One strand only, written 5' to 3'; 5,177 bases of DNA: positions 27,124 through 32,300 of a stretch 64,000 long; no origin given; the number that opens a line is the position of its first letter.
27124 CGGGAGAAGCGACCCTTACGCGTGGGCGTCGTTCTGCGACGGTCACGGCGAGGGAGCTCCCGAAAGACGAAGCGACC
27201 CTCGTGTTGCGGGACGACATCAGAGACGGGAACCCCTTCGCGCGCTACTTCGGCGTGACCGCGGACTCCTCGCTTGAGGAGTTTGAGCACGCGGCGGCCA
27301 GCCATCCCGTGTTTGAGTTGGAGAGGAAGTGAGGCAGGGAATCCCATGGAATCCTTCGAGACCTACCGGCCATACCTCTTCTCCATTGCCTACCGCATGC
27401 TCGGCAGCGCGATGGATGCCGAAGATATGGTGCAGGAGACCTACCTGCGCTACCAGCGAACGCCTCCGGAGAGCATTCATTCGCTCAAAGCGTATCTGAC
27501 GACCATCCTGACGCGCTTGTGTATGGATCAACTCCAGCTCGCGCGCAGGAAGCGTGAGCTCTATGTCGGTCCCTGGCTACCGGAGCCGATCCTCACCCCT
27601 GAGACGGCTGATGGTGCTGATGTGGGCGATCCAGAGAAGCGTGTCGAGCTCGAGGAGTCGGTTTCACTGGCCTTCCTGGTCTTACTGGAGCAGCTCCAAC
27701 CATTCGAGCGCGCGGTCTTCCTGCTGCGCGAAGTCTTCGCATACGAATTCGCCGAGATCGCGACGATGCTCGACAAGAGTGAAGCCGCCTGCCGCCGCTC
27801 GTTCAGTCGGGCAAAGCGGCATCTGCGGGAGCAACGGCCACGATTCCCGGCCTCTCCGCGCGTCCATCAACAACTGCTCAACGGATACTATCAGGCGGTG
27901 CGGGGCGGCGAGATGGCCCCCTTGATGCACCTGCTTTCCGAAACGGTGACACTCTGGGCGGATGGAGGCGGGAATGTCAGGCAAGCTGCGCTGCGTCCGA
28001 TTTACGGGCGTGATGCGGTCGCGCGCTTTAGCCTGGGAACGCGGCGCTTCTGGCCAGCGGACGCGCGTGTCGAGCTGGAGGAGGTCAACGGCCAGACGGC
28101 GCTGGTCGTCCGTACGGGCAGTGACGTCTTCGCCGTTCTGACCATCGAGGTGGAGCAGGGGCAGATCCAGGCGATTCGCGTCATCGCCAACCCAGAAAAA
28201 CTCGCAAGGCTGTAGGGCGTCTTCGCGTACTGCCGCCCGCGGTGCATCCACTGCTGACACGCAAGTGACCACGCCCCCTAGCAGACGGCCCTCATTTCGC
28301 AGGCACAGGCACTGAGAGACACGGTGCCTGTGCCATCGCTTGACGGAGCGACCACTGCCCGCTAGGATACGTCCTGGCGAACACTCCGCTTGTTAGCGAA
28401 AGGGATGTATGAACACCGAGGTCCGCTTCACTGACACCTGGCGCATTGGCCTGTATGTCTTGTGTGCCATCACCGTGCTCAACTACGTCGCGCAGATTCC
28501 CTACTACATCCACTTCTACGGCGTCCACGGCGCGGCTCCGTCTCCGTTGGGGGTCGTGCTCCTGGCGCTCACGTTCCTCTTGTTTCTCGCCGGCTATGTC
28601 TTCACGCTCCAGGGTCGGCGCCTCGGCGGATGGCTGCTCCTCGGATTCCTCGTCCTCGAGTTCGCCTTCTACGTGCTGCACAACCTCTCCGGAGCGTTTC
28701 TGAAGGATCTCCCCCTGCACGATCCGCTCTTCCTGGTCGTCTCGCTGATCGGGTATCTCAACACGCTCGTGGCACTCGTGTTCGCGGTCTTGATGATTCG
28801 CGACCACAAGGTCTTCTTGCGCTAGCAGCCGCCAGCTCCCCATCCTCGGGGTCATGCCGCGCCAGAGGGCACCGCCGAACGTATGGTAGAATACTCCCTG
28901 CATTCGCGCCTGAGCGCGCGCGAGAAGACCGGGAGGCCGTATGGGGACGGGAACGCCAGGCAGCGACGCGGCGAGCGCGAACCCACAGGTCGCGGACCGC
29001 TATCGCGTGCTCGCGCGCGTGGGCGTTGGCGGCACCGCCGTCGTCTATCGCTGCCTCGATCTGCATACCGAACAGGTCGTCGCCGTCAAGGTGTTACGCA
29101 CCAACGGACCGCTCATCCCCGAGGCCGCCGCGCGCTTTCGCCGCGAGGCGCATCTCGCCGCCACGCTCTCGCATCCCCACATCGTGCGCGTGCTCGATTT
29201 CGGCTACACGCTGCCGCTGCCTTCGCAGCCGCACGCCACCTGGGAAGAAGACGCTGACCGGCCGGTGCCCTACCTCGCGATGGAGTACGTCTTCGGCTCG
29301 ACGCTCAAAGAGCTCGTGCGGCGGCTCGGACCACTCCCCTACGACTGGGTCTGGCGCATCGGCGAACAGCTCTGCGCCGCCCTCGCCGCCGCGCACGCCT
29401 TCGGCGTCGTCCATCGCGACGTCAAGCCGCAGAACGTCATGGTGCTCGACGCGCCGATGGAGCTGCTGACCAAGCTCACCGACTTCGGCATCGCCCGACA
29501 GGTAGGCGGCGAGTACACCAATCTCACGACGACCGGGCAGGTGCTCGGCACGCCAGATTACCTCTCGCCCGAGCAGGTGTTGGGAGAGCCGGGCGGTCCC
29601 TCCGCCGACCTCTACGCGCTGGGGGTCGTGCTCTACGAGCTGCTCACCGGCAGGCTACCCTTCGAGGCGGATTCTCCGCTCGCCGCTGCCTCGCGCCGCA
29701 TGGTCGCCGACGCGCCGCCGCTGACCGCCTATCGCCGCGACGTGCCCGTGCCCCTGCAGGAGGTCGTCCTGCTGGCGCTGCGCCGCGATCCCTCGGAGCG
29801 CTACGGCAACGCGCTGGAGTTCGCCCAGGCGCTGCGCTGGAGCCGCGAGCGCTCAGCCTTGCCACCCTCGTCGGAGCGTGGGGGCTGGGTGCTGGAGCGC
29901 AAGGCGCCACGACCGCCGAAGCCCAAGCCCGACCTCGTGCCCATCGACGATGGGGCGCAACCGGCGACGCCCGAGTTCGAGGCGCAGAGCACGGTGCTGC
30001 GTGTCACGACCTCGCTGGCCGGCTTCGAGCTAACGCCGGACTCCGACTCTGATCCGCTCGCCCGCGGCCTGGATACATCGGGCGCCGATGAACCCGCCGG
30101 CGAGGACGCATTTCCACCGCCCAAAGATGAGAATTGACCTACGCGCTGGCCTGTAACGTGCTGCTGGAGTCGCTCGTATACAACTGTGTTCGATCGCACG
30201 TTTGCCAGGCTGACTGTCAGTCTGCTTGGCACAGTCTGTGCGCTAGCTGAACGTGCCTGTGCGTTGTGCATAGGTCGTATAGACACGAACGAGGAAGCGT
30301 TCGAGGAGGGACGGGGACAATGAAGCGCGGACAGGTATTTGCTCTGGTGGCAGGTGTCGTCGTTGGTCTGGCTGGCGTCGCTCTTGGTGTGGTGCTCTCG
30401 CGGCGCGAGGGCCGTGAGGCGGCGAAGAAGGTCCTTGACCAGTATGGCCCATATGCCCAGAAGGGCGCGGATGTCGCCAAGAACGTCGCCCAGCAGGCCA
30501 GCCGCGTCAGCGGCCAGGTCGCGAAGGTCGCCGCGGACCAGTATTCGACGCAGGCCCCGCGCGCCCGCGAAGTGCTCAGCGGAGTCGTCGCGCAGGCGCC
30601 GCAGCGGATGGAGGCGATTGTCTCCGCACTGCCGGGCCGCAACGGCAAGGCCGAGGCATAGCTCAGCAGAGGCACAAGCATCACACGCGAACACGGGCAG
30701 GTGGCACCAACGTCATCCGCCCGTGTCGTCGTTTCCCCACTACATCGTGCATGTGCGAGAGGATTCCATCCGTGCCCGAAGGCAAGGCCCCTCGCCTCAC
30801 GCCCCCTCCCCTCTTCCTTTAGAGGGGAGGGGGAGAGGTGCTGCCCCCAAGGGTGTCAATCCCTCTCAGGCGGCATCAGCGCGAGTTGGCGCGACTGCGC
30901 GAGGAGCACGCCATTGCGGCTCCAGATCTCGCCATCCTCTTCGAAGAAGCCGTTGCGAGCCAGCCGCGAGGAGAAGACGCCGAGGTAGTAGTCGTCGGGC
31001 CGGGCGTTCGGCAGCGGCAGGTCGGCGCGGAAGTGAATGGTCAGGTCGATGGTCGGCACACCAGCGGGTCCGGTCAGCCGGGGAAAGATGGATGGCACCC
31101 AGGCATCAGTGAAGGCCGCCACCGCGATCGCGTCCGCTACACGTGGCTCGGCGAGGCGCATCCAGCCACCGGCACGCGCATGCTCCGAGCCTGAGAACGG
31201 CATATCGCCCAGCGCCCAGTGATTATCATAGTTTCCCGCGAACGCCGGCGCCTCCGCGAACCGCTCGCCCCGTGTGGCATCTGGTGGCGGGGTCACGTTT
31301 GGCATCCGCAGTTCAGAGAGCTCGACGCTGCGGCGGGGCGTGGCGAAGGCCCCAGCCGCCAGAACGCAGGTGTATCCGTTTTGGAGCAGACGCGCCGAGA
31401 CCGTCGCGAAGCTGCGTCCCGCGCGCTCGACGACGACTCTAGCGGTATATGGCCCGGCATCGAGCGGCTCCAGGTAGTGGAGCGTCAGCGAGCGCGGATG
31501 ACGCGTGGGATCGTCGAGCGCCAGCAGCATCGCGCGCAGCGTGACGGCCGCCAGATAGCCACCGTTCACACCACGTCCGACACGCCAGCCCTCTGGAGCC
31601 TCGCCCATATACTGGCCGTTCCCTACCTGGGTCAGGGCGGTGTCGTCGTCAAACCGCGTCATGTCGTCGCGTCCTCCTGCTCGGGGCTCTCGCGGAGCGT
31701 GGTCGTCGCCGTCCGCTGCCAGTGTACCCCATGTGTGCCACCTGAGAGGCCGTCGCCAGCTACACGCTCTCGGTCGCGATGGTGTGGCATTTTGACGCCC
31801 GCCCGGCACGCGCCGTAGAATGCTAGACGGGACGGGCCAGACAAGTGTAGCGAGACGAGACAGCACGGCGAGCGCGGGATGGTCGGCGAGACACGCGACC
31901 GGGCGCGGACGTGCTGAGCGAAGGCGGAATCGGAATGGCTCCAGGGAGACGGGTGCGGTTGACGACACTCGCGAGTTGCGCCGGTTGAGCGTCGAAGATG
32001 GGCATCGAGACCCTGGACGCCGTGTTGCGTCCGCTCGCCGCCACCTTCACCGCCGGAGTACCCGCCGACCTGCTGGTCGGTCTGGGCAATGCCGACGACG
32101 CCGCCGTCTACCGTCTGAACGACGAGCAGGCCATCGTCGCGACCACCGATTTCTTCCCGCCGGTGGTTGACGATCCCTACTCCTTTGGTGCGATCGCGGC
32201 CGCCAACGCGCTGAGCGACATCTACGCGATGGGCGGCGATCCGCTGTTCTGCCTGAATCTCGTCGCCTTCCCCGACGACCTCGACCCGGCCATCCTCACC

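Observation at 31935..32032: selD is split by an in-frame UGA: predicted selenocysteine-containing selenophosphate synthetase with SECIS-like hairpins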

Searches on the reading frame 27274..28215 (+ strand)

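Call 11: search_protein_families(library=pfam, proteins=[window:27274-28215:+])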
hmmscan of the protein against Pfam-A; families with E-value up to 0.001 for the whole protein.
window:27274-28215:+ (313 aa): 3 families
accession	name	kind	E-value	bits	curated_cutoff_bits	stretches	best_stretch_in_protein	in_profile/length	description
PF04542.20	Sigma70_r2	-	1.7e-14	53.8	24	1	28-92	2-70/71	Sigma-70 region 2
PF08281.18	Sigma70_r4_2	-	2.4e-11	43.5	25.7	1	133-184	3-54/54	Sigma-70, region 4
PF04545.22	Sigma70_r4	-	0.00058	19.8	24.1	1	137-186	1-50/50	Sigma-70, region 4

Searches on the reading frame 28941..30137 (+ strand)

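Call 11: search_protein_families(library=pfam, proteins=[window:28941-30137:+])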
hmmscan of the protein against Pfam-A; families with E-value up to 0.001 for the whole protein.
window:28941-30137:+ (398 aa): 2 families
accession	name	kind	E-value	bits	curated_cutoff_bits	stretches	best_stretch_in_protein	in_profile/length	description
PF00069.31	Pkinase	-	6.3e-44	150.8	31.7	1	21-289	1-253/263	Protein kinase domain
PF07714.23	PK_Tyr_Ser-Thr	-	3.9e-21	75.9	23.1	1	25-287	5-248/258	Protein tyrosine and serine/threonine kinase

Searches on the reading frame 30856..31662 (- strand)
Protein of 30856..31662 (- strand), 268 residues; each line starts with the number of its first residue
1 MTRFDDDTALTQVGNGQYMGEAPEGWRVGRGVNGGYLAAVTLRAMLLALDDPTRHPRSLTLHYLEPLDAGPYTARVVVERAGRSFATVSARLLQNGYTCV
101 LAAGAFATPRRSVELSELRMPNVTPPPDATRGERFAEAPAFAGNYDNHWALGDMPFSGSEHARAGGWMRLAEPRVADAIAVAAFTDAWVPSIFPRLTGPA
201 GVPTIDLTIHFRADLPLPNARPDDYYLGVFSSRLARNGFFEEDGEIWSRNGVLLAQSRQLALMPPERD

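Call 11: search_protein_families(library=pfam, proteins=[window:30856-31662:-])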
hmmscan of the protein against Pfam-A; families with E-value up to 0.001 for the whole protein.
window:30856-31662:- (268 aa): 2 families
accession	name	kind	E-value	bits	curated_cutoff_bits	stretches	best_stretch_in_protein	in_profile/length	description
PF20789.3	4HBT_3C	-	5.2e-26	91.9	24.1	1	129-263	8-140/140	Acyl-CoA thioesterase C-terminal domain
PF13622.12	4HBT_3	-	7.6e-21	74.6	24.3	1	23-106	2-82/83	Acyl-CoA thioesterase N-terminal domain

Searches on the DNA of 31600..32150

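Call 45: search_rna_families(source=window, start=31600, end=32150, threshold=evalue, max_evalue=10)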
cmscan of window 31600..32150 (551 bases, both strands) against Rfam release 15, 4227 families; matches with E-value up to 10: 1.
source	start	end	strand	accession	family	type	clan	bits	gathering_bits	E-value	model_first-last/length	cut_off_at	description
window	31988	32054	-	RF00978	mir-638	Gene; miRNA;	-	18.3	87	7.3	1-93/93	no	mir-638 microRNA precursor family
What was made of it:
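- Closest known: Bacterial SECIS consensus. Different: No primary-sequence resemblance to the E. coli element, and no Rfam family hit (call 45).
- No Rfam family matches (call 45).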
